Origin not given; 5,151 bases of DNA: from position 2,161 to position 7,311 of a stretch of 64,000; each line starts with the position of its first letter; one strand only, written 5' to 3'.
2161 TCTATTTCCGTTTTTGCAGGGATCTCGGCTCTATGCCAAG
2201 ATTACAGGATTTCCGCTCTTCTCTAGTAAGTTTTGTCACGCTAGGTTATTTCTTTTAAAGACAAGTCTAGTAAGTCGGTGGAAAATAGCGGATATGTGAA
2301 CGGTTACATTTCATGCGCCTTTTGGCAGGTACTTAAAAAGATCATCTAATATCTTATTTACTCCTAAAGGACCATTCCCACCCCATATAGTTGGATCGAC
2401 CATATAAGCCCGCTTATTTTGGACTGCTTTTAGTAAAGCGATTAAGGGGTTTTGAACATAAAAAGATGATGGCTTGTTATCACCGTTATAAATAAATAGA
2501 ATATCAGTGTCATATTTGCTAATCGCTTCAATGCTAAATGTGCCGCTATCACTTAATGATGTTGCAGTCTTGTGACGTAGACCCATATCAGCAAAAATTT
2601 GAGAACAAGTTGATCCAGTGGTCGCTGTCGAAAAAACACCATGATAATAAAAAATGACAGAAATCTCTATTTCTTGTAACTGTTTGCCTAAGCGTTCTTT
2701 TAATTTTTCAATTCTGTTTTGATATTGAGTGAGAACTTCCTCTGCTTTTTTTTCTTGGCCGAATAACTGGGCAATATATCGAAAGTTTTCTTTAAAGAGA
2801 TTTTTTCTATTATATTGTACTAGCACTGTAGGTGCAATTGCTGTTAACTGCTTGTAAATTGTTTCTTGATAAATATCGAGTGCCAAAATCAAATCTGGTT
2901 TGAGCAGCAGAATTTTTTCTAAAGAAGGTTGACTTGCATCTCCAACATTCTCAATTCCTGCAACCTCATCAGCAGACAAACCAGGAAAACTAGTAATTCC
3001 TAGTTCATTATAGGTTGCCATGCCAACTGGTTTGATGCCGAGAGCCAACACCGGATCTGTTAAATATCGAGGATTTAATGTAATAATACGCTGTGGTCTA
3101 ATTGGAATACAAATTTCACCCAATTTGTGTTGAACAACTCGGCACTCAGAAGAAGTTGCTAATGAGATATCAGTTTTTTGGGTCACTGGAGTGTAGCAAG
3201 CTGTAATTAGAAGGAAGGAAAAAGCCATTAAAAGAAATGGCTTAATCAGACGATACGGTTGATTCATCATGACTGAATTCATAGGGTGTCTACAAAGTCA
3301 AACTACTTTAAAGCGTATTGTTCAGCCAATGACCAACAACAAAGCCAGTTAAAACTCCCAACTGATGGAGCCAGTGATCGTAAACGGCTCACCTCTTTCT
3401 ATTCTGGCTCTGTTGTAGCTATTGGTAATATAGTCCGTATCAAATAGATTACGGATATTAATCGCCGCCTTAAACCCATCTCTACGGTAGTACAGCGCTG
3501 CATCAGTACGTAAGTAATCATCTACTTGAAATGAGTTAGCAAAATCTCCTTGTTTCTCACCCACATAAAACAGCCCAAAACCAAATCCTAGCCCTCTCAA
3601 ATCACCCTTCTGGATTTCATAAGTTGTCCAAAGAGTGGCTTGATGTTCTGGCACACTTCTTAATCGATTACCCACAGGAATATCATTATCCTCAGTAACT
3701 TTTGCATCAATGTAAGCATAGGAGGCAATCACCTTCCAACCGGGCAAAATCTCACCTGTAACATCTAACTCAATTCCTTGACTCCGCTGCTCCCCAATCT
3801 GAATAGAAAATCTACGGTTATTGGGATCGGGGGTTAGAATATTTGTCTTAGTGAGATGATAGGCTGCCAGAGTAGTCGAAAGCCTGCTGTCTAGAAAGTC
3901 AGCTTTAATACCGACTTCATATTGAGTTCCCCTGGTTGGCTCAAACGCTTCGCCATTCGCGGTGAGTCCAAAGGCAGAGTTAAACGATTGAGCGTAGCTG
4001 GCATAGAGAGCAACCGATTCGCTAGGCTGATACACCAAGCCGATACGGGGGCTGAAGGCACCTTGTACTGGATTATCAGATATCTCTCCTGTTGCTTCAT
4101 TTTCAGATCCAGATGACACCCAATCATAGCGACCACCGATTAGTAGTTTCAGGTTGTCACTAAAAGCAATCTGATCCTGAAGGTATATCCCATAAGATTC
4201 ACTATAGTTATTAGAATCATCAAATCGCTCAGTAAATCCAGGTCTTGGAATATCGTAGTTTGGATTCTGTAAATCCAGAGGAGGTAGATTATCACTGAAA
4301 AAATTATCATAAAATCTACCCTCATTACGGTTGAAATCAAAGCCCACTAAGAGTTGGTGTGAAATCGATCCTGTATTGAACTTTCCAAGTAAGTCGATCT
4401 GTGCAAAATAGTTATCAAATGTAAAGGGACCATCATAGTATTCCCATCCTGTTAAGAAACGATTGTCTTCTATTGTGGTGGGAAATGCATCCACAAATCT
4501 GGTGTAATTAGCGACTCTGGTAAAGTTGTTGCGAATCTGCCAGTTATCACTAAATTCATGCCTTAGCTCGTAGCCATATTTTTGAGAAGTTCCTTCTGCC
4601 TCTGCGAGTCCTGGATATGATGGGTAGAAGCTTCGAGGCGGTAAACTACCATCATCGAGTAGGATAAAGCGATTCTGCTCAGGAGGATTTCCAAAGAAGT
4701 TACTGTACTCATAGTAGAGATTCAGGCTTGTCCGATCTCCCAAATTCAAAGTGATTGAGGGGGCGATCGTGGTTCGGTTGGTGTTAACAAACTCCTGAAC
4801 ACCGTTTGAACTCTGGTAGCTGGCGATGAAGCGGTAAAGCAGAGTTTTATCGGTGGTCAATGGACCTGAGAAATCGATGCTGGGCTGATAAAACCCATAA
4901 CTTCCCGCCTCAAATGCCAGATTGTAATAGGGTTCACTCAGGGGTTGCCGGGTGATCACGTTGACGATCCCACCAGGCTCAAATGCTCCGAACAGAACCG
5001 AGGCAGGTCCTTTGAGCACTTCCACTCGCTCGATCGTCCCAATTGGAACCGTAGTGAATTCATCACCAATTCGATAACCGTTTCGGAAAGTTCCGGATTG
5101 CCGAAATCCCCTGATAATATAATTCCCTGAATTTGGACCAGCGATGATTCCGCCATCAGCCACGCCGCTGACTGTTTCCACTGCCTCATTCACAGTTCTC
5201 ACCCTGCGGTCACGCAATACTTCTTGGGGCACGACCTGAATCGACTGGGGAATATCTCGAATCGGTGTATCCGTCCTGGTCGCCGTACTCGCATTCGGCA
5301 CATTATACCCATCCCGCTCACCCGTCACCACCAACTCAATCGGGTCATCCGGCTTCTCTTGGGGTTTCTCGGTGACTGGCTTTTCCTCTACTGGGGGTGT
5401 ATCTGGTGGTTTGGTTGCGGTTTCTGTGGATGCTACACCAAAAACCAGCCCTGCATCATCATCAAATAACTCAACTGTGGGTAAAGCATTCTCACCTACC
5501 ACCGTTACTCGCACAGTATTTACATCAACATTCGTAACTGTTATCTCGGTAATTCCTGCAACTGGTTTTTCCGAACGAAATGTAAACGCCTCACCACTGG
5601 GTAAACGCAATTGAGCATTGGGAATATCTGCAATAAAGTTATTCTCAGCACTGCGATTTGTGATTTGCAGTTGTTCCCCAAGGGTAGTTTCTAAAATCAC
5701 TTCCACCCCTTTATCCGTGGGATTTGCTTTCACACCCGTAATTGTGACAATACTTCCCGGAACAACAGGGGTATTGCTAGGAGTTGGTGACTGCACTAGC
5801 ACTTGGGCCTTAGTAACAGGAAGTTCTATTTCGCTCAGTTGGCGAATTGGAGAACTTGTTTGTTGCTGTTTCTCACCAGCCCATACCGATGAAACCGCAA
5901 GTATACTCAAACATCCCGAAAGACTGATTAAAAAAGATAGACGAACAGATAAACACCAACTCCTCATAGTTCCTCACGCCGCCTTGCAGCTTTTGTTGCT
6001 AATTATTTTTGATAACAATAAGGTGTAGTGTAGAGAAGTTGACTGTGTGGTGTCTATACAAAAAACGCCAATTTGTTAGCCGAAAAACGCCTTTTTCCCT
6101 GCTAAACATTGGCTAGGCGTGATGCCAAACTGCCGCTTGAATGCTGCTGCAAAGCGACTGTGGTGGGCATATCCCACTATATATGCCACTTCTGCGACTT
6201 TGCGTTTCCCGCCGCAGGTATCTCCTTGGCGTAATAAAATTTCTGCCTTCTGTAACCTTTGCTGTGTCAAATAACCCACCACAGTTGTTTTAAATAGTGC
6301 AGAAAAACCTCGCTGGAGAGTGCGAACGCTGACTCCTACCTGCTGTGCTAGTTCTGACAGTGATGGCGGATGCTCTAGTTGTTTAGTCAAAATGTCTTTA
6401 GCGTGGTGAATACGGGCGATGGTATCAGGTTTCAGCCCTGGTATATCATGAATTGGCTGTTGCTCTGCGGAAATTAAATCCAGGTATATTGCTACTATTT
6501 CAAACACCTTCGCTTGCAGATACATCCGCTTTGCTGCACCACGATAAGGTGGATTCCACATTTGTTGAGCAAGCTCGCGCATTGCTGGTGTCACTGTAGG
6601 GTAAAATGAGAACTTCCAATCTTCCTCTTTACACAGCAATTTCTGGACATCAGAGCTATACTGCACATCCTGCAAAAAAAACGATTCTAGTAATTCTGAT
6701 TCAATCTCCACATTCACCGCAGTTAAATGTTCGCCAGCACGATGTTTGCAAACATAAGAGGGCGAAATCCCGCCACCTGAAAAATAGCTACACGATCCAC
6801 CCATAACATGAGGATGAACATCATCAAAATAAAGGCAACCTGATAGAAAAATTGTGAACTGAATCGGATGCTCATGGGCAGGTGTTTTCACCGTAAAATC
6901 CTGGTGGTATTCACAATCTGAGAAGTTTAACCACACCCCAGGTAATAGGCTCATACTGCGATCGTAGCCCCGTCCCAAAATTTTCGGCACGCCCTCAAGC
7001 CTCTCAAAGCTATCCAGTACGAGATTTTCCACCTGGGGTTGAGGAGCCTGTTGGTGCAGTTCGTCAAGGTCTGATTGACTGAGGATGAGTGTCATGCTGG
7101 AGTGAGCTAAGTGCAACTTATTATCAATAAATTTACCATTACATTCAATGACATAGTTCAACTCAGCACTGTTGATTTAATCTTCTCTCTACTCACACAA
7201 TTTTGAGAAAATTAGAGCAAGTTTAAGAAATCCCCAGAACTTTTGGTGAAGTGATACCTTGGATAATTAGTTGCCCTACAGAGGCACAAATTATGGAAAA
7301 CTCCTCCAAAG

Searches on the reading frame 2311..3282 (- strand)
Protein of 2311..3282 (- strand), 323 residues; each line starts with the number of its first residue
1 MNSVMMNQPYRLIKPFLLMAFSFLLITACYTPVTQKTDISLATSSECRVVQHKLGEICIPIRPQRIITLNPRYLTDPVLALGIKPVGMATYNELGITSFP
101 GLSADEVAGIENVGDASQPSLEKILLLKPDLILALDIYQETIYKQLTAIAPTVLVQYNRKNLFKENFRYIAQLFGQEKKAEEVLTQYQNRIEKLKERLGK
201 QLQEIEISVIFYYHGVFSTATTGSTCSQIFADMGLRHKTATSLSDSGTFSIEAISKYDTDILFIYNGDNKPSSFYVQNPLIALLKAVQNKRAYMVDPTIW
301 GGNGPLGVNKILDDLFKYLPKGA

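Call 39: search_protein_families(library=pfam, proteins=[window:2311-3282:-], max_evalue=0.0001)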
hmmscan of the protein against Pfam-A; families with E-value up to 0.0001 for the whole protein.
window:2311-3282:- (323 aa): 1 family
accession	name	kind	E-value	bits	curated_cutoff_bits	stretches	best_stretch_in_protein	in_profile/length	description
PF01497.23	Peripla_BP_2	-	1.1e-31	110.5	27.5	1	109-297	39-233/235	Periplasmic binding protein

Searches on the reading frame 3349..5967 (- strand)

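Call 39: search_protein_families(library=pfam, proteins=[window:3349-5967:-], max_evalue=0.0001)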
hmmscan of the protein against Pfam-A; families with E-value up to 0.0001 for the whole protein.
window:3349-5967:- (872 aa): 3 families
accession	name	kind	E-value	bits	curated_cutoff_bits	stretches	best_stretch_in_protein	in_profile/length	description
PF00593.30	TonB_dep_Rec_b-barrel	-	7.1e-70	237.5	27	1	408-841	8-436/436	TonB dependent receptor-like, beta-barrel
PF07715.20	Plug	-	2e-20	73.7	23.9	1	236-334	2-107/107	TonB-dependent Receptor Plug Domain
PF11741.13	AMIN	-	4.1e-15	56.2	20.5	1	79-176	2-99/101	AMIN domain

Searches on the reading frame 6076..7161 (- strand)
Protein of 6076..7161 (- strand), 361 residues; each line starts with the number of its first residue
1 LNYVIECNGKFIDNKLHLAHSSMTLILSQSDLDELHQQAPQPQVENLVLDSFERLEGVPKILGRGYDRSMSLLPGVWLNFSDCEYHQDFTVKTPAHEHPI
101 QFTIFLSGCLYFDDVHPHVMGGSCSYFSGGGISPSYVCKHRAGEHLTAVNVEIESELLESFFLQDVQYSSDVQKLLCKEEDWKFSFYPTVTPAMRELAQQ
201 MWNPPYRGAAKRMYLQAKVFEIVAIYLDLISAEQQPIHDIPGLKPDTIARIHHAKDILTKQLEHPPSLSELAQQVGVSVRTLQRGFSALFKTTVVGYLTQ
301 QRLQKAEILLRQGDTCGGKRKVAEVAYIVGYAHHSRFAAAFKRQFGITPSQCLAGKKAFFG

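Call 39: search_protein_families(library=pfam, proteins=[window:6076-7161:-], max_evalue=0.0001)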
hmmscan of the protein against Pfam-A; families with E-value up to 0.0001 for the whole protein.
window:6076-7161:- (361 aa): 2 families
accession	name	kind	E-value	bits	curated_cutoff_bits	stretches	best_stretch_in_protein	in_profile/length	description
PF12833.13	HTH_18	-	1e-20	74.2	33.6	1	271-352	1-77/80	Helix-turn-helix domain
PF00165.29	HTH_AraC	-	1.4e-10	41.5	26.6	1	320-351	9-39/42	Bacterial regulatory helix-turn-helix proteins, AraC family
